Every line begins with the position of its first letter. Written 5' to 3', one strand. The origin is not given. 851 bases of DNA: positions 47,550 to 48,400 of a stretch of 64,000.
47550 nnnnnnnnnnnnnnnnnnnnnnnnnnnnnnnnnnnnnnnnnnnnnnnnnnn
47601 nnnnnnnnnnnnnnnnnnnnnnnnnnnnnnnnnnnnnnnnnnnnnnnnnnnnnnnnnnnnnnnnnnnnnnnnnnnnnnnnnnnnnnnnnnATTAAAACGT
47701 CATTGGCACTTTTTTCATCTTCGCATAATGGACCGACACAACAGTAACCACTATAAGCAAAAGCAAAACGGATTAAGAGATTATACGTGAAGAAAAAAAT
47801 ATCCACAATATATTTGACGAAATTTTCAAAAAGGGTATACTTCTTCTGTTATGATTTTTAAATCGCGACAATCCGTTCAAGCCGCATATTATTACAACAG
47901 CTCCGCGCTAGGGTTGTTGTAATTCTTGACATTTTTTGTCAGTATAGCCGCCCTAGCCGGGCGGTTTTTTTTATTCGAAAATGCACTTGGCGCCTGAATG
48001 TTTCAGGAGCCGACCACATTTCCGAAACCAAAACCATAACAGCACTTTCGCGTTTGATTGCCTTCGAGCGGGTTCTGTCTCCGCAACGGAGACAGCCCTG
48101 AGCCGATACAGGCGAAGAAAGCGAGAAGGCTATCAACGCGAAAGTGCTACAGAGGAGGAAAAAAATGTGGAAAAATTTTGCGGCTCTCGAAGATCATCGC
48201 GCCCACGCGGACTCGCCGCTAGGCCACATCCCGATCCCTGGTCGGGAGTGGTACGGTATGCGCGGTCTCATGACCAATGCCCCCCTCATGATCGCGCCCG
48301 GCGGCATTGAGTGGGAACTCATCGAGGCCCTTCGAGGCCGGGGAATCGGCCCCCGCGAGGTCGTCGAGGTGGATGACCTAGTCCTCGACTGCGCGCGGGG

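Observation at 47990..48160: Highly structured ~110-nt element with a perfect 14-bp terminal inverted repeat, directly upstream of the foreign gene's RBS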

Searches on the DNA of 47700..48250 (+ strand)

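Call 24: search_rna_families(source=window, start=47700, end=48250, threshold=evalue, max_evalue=10)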
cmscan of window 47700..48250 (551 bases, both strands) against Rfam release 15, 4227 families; matches with E-value up to 10: 11.
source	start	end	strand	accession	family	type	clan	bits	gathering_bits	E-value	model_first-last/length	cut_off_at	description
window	47913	47974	+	RF01859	Phe_leader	Cis-reg; leader;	-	23.9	55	0.11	1-125/125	no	Phenylalanine leader peptide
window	47966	48035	+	RF03504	mir-9461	Gene; miRNA;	-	22.7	84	0.021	1-80/80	no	mir-9461 microRNA precursor family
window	47849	47972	+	RF01401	rseX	Gene; sRNA;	-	20.4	50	5.3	1-94/94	no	rseX Hfq binding RNA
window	47883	47971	+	RF02631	Hrs13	Gene; sRNA;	-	17.5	52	0.095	1-82/82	no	Hfq-regulated sRNA 13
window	48040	48149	-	RF04168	MIR839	Gene; miRNA;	-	15.8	200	1.3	50-215/267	no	MIR839 microRNA precursor family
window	47886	47973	+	RF00106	RNAI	Gene; antisense;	-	15.8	47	2.3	1-102/102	no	RNAI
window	48042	48147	-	RF03872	MIR6426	Gene; miRNA;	-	15.1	96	5.4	1-84/84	no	MIR6426 microRNA precursor family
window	47924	47974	+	RF02837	anti-hemB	Gene; sRNA;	-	15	49.5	0.78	1-81/81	no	Burkholderia RNA 7 (anti-hemB)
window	47974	48025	-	RF04160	MIR868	Gene; miRNA;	-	14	200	5.6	1-194/194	no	MIR868 microRNA precursor family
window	47943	47979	+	RF00519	suhB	Gene; sRNA;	CL00108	13.8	41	3.9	1-77/77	no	Makes More Granules Regulator RNA (mmgR)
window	47889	47972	+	RF01474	rli42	Gene; sRNA;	-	13.6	80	1.9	1-171/171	no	Listeia sRNA rli42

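Call 71: search_dna_similar(query=window:48036-48152:+, collection=plasmids, mode=distant, max_evalue=0.01)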
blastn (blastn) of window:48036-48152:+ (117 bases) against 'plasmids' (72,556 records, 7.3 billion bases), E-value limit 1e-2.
No match.

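Call 72: search_dna_similar(query=window:48036-48152:+, collection=phages, mode=distant, max_evalue=0.01)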
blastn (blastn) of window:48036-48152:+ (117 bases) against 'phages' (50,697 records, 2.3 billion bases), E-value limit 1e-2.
No match.
